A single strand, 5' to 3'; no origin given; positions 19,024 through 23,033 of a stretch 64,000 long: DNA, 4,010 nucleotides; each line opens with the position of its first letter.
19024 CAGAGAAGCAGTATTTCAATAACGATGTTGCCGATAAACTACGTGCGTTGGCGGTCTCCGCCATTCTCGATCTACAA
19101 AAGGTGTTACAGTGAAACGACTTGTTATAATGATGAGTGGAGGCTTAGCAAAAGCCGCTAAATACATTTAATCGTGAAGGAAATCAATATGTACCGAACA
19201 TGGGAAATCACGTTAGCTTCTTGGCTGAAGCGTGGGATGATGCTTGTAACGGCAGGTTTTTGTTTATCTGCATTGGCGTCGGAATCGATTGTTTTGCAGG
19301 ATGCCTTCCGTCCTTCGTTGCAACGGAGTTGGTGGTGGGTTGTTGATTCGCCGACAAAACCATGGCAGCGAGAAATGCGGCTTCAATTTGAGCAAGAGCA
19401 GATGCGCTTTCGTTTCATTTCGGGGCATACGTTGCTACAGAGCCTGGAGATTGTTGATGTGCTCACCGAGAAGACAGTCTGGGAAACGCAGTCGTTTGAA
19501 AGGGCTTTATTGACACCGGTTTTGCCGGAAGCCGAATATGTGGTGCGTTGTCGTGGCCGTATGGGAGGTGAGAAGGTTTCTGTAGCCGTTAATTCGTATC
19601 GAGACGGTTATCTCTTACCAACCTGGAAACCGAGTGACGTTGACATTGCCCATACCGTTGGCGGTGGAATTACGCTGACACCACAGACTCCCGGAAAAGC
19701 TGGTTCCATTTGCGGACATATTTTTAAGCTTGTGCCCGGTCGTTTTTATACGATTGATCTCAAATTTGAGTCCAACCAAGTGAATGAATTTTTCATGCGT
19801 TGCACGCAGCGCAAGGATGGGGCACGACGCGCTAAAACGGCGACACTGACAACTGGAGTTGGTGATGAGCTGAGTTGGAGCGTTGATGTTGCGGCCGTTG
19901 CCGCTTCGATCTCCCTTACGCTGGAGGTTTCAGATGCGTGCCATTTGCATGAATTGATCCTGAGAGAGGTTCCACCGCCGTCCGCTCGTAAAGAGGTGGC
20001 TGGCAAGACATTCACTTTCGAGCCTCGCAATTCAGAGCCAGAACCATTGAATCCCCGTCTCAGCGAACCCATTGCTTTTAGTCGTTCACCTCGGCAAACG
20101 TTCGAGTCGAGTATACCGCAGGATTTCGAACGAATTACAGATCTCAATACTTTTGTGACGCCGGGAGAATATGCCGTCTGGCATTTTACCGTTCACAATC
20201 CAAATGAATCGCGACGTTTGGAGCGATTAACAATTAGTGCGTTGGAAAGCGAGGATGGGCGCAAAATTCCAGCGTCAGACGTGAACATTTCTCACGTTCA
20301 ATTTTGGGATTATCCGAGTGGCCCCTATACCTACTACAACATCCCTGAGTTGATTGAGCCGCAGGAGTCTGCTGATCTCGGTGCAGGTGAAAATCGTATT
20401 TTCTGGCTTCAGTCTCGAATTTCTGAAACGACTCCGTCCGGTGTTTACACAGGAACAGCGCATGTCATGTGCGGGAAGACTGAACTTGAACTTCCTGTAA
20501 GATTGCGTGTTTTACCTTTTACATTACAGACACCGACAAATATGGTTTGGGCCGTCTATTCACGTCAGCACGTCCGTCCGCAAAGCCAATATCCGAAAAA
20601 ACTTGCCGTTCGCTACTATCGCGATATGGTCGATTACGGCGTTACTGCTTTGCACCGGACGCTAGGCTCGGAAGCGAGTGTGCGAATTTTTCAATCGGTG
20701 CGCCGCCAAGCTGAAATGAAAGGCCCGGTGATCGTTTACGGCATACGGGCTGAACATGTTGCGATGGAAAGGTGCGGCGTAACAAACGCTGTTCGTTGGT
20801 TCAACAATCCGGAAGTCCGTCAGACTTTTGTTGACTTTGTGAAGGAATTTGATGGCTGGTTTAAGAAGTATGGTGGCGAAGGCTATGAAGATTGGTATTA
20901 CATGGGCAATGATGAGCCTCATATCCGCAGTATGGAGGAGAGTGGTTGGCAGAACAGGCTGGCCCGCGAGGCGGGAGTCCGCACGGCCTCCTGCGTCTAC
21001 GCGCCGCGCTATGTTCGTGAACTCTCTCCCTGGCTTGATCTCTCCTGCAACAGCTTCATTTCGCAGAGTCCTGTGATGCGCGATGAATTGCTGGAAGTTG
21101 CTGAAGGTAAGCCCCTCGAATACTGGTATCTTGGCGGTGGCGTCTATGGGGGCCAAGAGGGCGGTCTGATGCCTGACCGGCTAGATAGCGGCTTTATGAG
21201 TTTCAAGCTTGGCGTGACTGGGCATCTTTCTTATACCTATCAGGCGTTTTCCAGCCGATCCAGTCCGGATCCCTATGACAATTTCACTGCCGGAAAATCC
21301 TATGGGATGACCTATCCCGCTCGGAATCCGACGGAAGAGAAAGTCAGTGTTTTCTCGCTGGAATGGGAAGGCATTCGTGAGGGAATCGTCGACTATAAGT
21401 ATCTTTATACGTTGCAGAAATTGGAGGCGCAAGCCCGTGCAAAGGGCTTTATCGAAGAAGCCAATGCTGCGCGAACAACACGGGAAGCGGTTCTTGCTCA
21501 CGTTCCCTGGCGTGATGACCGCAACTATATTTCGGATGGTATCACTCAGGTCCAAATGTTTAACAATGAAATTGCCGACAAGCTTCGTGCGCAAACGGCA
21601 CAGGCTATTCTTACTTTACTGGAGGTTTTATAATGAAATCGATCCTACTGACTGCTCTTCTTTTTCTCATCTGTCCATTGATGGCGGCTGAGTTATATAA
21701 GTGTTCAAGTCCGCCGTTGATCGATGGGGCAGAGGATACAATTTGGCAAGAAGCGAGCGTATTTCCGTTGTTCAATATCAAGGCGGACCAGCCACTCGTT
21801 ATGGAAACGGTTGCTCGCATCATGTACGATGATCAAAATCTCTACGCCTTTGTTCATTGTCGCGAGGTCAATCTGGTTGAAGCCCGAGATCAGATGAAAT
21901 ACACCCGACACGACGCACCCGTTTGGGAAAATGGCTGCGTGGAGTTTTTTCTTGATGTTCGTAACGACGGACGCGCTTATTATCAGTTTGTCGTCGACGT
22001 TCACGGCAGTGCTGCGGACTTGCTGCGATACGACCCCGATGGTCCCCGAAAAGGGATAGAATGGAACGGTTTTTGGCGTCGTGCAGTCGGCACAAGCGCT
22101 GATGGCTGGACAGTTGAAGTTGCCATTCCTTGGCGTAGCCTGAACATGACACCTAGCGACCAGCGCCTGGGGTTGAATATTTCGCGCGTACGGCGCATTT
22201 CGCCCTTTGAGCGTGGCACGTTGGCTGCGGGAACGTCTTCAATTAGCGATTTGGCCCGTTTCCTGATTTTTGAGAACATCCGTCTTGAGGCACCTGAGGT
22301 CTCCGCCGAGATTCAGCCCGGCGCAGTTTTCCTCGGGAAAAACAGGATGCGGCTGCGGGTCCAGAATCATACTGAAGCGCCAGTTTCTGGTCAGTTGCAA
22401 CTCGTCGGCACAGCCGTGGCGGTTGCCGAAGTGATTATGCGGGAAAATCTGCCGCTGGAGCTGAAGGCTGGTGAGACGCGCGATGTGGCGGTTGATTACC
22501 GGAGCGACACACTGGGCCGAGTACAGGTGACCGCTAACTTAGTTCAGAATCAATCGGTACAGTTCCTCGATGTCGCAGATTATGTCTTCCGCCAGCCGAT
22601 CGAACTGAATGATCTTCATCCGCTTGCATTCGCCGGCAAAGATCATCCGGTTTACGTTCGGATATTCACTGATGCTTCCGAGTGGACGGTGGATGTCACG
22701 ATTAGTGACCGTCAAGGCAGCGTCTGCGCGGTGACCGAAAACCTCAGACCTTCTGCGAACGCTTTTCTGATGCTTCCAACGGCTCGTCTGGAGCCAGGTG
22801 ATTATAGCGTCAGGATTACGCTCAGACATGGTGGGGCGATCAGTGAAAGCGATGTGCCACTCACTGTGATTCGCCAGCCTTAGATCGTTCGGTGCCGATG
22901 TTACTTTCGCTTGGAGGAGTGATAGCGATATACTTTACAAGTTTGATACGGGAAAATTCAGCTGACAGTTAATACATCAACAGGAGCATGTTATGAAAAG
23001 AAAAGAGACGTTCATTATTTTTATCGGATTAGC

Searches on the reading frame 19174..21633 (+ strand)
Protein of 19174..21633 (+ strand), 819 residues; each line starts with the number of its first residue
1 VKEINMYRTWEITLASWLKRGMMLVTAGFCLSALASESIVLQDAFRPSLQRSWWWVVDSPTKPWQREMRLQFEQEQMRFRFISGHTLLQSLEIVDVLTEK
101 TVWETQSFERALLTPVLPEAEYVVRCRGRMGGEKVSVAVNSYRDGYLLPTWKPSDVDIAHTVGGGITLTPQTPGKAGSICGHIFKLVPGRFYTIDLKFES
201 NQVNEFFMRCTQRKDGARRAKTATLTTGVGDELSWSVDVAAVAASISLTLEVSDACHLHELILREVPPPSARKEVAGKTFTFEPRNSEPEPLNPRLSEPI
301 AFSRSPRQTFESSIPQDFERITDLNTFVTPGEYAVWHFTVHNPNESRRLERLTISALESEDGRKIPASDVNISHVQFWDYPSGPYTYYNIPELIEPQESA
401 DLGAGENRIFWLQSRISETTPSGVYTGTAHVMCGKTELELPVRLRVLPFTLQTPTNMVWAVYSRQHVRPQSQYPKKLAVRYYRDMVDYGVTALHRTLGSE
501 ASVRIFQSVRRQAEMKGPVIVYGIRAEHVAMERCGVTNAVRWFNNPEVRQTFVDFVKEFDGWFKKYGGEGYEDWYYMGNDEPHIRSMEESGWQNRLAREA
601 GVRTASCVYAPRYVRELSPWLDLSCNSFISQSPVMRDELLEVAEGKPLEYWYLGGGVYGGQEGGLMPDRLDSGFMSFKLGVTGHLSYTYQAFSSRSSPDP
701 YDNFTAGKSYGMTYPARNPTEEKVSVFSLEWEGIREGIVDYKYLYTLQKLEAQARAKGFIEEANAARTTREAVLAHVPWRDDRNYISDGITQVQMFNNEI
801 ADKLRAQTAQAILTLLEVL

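Call 6: search_protein_families(library=pfam, proteins=[window:19174-21633:+])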
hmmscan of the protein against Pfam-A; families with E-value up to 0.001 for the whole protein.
window:19174-21633:+ (819 aa): 1 family
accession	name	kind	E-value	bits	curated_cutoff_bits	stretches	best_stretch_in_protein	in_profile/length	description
PF22680.2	Glyco_hydro_123_N_2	-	0.00086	19.6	27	0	351-432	49-141/142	Glycoside hydrolase 123 N-terminal domain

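Call 44: search_protein_families(library=ncbifam, proteins=[window:19189-21633:+], max_evalue=0.01)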
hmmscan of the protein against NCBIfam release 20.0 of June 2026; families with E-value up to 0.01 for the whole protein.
window:19189-21633:+ (814 aa): 0 families

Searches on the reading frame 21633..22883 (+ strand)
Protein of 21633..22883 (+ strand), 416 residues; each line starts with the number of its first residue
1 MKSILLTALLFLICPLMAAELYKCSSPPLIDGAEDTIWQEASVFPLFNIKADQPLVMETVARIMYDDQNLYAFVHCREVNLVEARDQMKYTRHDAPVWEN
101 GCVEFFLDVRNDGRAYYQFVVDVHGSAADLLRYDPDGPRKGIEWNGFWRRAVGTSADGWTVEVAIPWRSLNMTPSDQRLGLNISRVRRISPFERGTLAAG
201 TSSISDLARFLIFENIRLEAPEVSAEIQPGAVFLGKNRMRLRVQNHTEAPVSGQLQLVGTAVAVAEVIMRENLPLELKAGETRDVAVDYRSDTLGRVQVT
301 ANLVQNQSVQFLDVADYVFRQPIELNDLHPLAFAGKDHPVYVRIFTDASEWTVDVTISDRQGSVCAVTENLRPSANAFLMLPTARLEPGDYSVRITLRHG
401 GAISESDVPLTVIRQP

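Call 6: search_protein_families(library=pfam, proteins=[window:21633-22883:+])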
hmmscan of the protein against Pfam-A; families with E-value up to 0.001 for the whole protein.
window:21633-22883:+ (416 aa): 2 families
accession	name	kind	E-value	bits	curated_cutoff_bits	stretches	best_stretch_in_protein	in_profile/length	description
PF06452.16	CBM9_1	-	3.2e-12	47.2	23.4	1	30-183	1-146/185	Carbohydrate family 9 binding domain-like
PF16011.10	CBM9_2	-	8.8e-05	22.8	25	1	80-125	47-91/199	Carbohydrate-binding family 9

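Call 20: find_encoding_contigs(protein=window:21633-22883:+, flank=10000, max_places=10)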
Protein window:21633-22883:+ (416 aa): 2 contigs read that carry it; 1 place shown.
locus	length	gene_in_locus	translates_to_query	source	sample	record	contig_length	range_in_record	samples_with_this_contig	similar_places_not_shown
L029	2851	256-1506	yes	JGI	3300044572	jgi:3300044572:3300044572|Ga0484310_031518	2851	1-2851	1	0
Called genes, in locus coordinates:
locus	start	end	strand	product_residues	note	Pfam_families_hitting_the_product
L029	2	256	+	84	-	?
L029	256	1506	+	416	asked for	PF06452:CBM9_1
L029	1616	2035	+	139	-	-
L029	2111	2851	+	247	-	?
